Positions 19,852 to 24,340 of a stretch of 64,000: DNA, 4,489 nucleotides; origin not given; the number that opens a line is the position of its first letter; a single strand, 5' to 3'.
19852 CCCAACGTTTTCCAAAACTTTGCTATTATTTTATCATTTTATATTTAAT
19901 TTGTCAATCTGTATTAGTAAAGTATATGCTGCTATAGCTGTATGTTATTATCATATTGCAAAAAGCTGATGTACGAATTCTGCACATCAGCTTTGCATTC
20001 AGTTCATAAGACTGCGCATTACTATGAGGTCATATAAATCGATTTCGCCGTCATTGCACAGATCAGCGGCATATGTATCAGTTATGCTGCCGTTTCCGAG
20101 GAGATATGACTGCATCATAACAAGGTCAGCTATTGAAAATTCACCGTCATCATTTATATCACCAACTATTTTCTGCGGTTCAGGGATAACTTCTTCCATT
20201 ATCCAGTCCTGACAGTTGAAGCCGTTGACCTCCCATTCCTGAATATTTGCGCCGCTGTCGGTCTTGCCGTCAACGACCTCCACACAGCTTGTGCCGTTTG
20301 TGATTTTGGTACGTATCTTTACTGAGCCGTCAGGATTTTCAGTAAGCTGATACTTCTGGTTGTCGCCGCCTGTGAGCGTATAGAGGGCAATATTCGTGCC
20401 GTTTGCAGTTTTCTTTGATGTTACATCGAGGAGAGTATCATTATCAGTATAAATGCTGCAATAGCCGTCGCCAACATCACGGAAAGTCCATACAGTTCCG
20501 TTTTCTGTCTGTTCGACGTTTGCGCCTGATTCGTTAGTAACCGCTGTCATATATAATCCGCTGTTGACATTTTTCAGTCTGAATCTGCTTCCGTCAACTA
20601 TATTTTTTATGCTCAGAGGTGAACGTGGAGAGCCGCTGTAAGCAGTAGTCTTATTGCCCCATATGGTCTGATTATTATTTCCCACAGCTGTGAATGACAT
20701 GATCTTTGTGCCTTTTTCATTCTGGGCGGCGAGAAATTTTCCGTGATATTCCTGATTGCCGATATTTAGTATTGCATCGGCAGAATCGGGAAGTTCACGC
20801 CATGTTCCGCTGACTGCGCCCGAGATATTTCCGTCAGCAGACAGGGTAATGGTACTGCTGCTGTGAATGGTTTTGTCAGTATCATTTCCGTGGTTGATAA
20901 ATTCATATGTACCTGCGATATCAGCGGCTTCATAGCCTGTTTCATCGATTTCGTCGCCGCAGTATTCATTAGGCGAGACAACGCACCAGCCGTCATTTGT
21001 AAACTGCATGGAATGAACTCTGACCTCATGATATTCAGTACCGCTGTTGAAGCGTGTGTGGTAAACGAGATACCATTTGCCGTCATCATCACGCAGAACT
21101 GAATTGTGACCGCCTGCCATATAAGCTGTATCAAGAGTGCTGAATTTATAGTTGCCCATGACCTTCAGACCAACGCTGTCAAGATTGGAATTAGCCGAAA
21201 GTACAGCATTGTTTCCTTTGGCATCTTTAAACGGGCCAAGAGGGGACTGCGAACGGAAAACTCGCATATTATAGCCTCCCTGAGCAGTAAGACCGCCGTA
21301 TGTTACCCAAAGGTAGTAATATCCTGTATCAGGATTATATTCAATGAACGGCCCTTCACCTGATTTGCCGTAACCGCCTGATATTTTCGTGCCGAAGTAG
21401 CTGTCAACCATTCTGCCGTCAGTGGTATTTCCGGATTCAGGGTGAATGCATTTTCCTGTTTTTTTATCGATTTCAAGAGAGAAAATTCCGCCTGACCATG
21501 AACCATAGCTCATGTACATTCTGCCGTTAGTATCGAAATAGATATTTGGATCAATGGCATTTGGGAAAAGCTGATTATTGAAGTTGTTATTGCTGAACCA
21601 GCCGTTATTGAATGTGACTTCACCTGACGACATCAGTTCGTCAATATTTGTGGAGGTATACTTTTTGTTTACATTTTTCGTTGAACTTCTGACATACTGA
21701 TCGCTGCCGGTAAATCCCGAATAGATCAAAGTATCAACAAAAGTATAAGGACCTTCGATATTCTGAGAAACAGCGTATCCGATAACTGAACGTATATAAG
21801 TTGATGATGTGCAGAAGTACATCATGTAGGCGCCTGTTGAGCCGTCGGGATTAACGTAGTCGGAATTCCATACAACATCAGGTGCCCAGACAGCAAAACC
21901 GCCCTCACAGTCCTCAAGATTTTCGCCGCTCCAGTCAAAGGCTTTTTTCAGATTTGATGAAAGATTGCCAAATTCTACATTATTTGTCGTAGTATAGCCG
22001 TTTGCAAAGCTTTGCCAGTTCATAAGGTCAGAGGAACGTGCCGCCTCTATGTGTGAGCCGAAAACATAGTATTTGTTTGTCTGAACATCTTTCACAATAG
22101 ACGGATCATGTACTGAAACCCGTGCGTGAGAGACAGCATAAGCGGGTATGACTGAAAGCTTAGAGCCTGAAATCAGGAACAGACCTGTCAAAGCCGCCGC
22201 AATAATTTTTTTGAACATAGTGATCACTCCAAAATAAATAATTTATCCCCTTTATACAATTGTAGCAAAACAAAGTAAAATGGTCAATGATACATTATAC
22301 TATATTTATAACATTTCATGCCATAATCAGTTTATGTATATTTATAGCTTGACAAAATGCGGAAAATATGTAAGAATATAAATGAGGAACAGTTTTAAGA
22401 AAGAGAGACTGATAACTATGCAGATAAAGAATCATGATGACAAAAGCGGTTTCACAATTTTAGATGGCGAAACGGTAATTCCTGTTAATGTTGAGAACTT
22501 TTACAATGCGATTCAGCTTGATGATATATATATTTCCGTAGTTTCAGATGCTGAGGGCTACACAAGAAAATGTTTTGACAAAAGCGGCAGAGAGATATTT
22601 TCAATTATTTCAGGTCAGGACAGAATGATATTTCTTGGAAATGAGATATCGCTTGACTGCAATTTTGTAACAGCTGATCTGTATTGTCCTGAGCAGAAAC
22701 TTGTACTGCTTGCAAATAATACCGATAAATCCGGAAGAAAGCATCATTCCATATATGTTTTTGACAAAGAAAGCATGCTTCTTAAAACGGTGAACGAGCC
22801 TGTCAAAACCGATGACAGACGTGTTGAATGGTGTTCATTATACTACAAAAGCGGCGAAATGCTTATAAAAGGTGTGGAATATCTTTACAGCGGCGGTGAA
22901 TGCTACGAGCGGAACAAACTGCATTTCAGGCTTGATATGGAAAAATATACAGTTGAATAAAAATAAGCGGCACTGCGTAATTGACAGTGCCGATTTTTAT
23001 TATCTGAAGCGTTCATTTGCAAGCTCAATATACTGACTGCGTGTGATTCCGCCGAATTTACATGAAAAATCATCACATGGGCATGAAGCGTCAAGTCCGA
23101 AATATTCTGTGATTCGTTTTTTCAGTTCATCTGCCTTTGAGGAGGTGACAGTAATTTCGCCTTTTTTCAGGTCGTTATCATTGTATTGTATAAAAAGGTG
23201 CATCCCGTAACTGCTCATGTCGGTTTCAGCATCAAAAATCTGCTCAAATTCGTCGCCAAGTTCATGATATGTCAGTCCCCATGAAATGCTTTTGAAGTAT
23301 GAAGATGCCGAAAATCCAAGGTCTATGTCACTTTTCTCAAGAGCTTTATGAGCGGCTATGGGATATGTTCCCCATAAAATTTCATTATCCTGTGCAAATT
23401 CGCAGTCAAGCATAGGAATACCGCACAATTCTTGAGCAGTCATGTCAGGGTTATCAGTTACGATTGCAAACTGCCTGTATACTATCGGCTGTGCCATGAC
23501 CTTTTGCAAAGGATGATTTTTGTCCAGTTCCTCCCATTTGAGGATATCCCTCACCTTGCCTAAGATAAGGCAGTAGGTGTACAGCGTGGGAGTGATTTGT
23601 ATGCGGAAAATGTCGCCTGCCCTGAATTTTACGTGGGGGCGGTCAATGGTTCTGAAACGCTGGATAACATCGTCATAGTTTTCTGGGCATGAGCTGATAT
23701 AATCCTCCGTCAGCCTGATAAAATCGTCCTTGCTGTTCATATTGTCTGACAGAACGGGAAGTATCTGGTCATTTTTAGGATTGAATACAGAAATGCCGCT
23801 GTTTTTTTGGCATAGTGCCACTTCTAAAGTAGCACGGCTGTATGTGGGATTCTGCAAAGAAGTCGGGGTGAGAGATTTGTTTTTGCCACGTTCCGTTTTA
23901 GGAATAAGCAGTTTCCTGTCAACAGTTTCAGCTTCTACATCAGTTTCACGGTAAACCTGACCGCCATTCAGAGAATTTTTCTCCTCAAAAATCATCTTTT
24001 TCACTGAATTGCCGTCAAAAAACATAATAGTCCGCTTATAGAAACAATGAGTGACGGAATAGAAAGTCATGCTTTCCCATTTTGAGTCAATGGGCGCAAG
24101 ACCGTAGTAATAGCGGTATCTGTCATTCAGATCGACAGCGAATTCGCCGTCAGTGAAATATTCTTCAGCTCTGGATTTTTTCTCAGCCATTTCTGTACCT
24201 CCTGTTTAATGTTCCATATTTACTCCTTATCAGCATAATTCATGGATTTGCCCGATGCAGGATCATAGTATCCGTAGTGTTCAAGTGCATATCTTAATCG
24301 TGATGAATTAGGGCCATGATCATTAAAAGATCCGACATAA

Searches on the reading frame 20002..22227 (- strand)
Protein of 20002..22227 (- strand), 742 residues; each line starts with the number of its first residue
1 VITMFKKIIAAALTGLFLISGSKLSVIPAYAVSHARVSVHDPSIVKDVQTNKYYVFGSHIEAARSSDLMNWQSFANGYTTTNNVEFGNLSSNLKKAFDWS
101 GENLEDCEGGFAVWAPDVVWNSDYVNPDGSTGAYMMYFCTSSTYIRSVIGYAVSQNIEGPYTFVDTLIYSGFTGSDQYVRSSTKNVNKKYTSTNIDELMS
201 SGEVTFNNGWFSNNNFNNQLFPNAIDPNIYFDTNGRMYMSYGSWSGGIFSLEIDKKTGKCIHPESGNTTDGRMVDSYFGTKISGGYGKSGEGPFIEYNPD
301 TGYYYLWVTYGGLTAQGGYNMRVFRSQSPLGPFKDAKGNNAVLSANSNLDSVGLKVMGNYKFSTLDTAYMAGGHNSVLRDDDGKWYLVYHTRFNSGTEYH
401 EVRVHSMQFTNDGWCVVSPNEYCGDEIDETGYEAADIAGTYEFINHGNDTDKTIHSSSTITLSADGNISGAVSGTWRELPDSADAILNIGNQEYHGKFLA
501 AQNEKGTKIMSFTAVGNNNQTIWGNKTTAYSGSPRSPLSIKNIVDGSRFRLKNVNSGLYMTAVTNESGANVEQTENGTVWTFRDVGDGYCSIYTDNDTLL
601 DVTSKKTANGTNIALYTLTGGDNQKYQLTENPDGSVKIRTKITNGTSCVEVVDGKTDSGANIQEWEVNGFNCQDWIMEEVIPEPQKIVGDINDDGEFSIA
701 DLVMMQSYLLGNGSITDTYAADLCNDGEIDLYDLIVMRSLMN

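Call 24: search_protein_families(library=pfam, proteins=[window:20002-22227:-], max_evalue=0.001)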
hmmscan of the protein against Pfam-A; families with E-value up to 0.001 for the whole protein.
window:20002-22227:- (742 aa): 4 families
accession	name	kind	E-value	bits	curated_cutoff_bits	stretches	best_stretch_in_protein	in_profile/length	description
PF04616.20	Glyco_hydro_43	-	2.1e-27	96.7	32.2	2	222-414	119-287/288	Glycosyl hydrolases family 43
PF16369.11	GH43_C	-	4.2e-22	79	23.4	1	419-524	1-100/100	C-terminal lipocalin-like domain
PF14200.12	RicinB_lectin_2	-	1e-17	65.1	25.6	2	546-616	12-89/89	Ricin-type beta-trefoil lectin domain-like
PF00404.24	Dockerin_1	-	5.1e-07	30.2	22.9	1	689-737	2-52/57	Dockerin type I domain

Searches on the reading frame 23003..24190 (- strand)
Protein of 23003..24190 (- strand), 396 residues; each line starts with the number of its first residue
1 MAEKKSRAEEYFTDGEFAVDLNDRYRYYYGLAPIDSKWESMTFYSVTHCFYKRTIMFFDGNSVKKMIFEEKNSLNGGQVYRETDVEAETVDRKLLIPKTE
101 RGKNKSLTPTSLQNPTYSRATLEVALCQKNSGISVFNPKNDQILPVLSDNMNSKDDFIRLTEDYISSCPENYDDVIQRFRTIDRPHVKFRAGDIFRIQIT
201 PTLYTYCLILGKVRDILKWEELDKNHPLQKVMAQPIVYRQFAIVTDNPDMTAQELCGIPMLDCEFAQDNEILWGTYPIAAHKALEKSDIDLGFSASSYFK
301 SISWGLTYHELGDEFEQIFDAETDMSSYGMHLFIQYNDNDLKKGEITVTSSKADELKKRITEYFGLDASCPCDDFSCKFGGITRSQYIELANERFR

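Call 24: search_protein_families(library=pfam, proteins=[window:23003-24190:-], max_evalue=0.001)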
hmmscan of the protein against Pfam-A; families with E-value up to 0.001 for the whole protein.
window:23003-24190:- (396 aa): 1 family
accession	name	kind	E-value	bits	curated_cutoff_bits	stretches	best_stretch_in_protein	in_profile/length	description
PF15428.11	Imm26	-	5.8e-18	65.6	23.3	1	191-295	2-96/107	Immunity protein 26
